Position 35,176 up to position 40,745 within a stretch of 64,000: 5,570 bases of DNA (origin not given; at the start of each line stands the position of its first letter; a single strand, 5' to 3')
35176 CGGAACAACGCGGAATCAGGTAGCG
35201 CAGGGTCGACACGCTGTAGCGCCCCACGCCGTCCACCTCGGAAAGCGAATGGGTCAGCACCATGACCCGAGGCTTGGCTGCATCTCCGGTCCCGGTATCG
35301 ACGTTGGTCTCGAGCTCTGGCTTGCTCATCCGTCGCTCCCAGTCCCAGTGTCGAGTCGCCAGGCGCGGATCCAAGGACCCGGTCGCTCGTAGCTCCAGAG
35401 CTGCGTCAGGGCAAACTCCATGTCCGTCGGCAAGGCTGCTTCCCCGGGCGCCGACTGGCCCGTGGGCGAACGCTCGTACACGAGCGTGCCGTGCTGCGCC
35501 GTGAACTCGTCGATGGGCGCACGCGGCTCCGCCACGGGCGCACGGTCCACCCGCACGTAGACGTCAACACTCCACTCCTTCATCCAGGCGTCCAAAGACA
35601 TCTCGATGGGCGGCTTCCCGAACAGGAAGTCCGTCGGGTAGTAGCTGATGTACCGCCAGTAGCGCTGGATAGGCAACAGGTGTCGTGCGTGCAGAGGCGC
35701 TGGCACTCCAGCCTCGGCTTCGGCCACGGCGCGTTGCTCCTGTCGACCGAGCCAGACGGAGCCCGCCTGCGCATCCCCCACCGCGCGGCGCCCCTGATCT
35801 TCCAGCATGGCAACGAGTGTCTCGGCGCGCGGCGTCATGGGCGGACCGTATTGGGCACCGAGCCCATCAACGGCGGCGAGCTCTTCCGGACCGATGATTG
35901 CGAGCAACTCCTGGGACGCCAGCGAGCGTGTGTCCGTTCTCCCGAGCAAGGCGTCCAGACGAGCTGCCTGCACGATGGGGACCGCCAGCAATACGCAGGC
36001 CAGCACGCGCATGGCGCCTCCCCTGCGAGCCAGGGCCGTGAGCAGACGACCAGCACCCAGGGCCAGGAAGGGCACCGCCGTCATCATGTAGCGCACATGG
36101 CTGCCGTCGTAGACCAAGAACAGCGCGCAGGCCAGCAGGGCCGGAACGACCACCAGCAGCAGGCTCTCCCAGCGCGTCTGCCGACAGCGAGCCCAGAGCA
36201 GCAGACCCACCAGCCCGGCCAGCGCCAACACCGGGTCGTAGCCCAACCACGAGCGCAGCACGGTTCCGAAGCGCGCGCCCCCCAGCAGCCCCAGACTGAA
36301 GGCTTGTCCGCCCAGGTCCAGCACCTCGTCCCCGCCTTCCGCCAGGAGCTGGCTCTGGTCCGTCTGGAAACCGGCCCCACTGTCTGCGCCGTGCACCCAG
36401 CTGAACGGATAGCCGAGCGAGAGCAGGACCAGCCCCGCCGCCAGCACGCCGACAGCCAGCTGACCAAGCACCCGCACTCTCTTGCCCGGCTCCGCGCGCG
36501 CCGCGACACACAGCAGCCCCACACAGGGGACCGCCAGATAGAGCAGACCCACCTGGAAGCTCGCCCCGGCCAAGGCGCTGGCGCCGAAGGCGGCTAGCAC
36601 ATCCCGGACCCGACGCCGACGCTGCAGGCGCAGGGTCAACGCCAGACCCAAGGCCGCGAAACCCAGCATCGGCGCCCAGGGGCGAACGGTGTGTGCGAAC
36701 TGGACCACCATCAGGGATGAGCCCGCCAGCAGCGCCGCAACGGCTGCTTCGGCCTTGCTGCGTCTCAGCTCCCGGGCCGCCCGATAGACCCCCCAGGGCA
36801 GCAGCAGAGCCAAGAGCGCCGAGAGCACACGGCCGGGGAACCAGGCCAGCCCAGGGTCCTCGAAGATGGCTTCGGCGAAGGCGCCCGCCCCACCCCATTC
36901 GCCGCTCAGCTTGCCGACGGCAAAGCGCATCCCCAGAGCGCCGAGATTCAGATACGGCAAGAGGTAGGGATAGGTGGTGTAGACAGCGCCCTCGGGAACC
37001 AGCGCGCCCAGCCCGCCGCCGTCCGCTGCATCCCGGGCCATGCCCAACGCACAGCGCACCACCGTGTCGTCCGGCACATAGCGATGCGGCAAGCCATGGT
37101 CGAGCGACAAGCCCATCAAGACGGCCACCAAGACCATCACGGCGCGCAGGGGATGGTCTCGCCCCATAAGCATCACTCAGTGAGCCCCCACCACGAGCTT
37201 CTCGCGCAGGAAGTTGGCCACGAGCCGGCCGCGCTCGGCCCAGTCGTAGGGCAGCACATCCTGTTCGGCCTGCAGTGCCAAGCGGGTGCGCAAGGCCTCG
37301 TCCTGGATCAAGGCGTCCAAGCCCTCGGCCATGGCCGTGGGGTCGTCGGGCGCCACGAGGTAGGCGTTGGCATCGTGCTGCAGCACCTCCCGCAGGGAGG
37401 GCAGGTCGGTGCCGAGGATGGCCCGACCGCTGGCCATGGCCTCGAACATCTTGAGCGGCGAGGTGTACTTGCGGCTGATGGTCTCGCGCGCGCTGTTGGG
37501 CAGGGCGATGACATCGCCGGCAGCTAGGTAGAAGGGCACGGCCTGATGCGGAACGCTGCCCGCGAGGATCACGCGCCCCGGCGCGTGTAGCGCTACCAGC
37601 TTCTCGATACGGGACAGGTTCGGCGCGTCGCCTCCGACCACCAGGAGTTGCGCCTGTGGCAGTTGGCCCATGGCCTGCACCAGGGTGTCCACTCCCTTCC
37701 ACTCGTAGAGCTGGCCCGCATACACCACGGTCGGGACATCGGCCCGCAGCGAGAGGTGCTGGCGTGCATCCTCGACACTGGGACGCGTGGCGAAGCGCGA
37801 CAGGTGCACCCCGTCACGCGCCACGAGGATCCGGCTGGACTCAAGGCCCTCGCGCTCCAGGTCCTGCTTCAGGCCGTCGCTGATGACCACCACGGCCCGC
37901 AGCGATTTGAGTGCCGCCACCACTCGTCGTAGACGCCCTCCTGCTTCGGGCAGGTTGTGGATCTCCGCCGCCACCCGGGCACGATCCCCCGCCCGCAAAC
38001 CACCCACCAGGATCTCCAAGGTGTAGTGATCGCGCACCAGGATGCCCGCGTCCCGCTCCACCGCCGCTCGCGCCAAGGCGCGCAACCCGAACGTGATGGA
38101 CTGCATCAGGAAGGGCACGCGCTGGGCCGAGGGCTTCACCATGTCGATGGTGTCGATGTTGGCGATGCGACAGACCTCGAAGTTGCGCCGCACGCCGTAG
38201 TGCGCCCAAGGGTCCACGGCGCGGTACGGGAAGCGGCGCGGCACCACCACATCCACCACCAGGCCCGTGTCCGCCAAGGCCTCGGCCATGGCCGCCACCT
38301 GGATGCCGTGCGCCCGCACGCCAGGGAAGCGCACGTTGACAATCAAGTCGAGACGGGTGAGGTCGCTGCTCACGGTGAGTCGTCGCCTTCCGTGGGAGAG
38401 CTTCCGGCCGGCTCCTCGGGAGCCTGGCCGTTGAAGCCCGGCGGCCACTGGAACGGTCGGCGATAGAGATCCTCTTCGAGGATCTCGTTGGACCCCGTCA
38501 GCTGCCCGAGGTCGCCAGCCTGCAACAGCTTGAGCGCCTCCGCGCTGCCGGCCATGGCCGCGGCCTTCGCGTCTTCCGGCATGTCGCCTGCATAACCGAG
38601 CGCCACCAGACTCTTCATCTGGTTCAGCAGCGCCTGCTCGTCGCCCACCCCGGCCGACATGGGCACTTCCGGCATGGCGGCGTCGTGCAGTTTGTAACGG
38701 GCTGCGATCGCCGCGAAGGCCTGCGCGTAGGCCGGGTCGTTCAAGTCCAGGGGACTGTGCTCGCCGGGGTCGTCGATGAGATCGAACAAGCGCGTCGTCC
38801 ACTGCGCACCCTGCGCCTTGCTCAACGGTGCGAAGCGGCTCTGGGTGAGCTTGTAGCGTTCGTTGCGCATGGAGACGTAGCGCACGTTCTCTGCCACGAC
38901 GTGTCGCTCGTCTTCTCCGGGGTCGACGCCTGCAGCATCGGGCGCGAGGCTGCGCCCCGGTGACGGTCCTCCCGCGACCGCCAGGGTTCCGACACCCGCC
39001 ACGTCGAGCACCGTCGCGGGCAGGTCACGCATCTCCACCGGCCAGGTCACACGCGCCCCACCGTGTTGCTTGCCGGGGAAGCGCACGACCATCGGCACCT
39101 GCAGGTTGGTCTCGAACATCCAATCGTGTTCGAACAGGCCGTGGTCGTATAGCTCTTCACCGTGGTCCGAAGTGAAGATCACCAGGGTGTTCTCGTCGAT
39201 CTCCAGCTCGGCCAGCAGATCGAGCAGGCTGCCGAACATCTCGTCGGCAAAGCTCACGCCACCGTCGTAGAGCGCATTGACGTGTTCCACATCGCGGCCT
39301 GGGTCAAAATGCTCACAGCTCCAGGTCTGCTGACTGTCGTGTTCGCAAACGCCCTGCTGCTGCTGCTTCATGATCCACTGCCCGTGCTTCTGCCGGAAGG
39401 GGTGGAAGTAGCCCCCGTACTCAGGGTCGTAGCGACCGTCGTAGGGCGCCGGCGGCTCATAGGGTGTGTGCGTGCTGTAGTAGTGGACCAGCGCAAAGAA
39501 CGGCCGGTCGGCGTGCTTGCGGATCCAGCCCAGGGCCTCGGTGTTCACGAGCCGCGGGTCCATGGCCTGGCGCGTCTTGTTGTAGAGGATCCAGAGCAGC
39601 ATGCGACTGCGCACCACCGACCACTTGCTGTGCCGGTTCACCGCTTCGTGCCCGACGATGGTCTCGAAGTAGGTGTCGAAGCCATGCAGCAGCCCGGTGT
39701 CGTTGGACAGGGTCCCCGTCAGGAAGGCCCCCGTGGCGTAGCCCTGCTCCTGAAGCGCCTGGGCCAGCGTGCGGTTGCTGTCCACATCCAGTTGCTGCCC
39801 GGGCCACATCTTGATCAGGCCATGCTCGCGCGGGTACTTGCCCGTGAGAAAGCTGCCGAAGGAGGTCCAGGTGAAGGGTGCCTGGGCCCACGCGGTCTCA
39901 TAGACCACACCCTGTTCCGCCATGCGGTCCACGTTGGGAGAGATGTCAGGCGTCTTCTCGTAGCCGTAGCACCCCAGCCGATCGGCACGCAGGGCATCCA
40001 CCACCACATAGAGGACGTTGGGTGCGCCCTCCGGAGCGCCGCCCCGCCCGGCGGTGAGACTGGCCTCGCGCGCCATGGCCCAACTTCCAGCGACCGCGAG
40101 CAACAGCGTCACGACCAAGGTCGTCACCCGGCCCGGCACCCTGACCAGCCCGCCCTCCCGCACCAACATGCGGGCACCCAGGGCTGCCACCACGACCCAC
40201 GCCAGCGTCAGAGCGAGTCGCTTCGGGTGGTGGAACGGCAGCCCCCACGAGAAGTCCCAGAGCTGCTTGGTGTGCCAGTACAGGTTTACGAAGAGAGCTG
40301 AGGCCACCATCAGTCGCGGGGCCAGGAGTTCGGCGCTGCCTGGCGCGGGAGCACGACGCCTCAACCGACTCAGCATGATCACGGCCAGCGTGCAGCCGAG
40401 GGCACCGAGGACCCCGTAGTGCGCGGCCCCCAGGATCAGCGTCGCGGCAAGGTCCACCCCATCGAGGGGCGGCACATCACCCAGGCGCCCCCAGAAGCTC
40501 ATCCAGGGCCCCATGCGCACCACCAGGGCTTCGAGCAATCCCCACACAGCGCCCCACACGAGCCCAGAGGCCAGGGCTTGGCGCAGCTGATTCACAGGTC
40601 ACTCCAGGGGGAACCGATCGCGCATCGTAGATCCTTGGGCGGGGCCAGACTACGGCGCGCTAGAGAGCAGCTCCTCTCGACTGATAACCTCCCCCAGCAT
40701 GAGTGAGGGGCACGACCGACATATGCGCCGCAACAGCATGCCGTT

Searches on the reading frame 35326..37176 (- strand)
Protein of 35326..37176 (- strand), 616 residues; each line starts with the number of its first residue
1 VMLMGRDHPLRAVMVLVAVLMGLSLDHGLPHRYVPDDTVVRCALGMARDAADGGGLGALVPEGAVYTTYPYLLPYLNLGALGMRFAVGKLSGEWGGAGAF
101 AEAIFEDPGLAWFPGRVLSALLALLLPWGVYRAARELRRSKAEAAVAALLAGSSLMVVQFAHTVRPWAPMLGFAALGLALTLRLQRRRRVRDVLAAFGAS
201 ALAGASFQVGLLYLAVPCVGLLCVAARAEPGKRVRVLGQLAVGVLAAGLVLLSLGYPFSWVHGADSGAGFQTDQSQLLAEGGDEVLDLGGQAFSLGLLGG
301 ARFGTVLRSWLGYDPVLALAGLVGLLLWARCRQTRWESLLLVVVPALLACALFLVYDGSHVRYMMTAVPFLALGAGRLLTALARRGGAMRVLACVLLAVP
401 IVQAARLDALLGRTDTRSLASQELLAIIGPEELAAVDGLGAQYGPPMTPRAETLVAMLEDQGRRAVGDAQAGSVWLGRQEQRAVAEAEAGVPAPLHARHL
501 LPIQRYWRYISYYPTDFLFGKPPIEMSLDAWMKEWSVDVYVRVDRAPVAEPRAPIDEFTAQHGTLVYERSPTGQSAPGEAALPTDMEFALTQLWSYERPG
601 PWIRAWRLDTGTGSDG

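Call 15: search_protein_families(library=pfam, proteins=[window:35326-37176:-], max_evalue=0.001)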
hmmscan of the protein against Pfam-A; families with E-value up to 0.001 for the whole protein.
window:35326-37176:- (616 aa): 1 family
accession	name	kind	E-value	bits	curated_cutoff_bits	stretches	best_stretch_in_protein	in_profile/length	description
PF13231.12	PMT_2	-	9.7e-06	26.3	26.1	1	113-222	22-129/160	Dolichyl-phosphate-mannose-protein mannosyltransferase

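Call 61: search_protein_families(library=ncbifam, proteins=[window:35326-37176:-], max_evalue=0.001)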
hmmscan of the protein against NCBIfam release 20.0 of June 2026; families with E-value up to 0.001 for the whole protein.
window:35326-37176:- (616 aa): 1 family
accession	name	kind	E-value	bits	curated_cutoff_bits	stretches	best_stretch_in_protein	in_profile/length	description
NF047440.1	LA3751_2_3_fam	subfamily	0.00091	18.2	200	0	306-400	279-378/460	LA_3751/LA_3752 family putative glycosyltransferase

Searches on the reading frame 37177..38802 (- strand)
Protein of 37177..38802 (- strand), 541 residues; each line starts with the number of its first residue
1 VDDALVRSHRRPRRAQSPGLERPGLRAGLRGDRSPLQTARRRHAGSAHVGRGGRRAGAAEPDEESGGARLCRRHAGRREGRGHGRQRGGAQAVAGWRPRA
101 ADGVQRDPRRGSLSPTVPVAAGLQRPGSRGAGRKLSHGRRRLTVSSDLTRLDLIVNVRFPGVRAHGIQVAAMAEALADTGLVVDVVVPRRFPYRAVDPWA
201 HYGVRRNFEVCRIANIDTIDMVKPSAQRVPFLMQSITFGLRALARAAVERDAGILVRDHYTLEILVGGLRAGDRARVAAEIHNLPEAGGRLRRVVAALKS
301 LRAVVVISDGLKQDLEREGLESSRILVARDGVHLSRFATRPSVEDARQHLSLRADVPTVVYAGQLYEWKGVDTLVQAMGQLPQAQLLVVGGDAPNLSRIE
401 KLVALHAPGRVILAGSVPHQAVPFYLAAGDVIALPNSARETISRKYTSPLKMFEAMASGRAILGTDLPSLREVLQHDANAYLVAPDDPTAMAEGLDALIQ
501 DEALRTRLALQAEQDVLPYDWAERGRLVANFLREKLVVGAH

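Call 15: search_protein_families(library=pfam, proteins=[window:37177-38802:-], max_evalue=0.001)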
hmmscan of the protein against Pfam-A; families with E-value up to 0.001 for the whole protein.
window:37177-38802:- (541 aa): 3 families
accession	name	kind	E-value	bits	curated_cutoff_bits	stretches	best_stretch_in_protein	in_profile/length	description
PF13692.12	Glyco_trans_1_4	-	1.8e-24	87.1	27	1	357-501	2-142/142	Glycosyl transferases group 1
PF00534.26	Glycos_transf_1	-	6.5e-23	81.6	26.4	1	344-514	3-171/172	Glycosyl transferases group 1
PF13524.12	Glyco_trans_1_2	-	3.4e-08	34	25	1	374-524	5-138/144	Glycosyl transferase-like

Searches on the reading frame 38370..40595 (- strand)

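Call 15: search_protein_families(library=pfam, proteins=[window:38370-40595:-], max_evalue=0.001)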
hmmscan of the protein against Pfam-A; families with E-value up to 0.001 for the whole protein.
window:38370-40595:- (741 aa): 4 families
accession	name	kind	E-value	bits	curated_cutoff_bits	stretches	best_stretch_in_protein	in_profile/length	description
PF00884.28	Sulfatase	-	2.3e-46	158.9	25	1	192-535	1-301/301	Sulfatase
PF01663.27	Phosphodiest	-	9.5e-11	42.3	23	1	194-487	1-230/342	Type I phosphodiesterase / nucleotide pyrophosphatase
PF16347.10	SGSH_C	-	1.4e-08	35.5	29.3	1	484-628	2-142/154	N-sulphoglucosamine sulphohydrolase, C-terminal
PF14707.11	Sulfatase_C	-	7.8e-05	23.7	30.9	1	601-650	56-105/127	C-terminal region of aryl-sulfatase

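Call 61: search_protein_families(library=ncbifam, proteins=[window:38370-40595:-], max_evalue=0.001)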
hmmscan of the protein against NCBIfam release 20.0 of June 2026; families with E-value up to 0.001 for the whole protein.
window:38370-40595:- (741 aa): 10 families
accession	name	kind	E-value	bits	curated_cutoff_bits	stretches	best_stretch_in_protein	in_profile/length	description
NF010322.0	PRK13759.1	equivalog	2.8e-44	151.4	481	2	348-625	183-444/486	arylsulfatase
TIGR03417.1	chol_sulfatase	equivalog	8e-34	117.4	433.45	2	358-633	177-435/500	choline-sulfatase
NF045661.1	HdlasePehA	equivalog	2.1e-30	105.8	900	2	348-633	184-480/506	phosphoric/sulfuric ester hydrolase PehA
NF052527.1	Mn_arylsulf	exception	1.5e-20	73.5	850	2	350-540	183-366/479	manganese-dependent arylsulfatase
NF007160.0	PRK09598.1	equivalog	9.5e-06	24.2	561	0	438-490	402-451/523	phosphoethanolamine--lipid A transferase EptA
NF007933.0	PRK10649.1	subfamily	3.3e-05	22.6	404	1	434-487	421-471/577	phosphoethanolamine transferase CptA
NF047438.1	polymyxin_MCR12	exception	0.0001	20.8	1200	1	435-492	415-472/548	MCR-12 family phosphoethanolamine--lipid A transferase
NF038075.1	fam_STM4013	hypoth_equivalog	0.00023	20.7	250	0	448-502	205-256/261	STM4013/SEN3800 family hydrolase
NF008619.0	PRK11598.1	equivalog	0.00034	19.2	660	1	439-502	417-484/546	phosphoethanolamine transferase EptA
NF028537.1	P_eth_NH2_trans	domain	0.00037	19.1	500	0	439-491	410-461/527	phosphoethanolamine--lipid A transferase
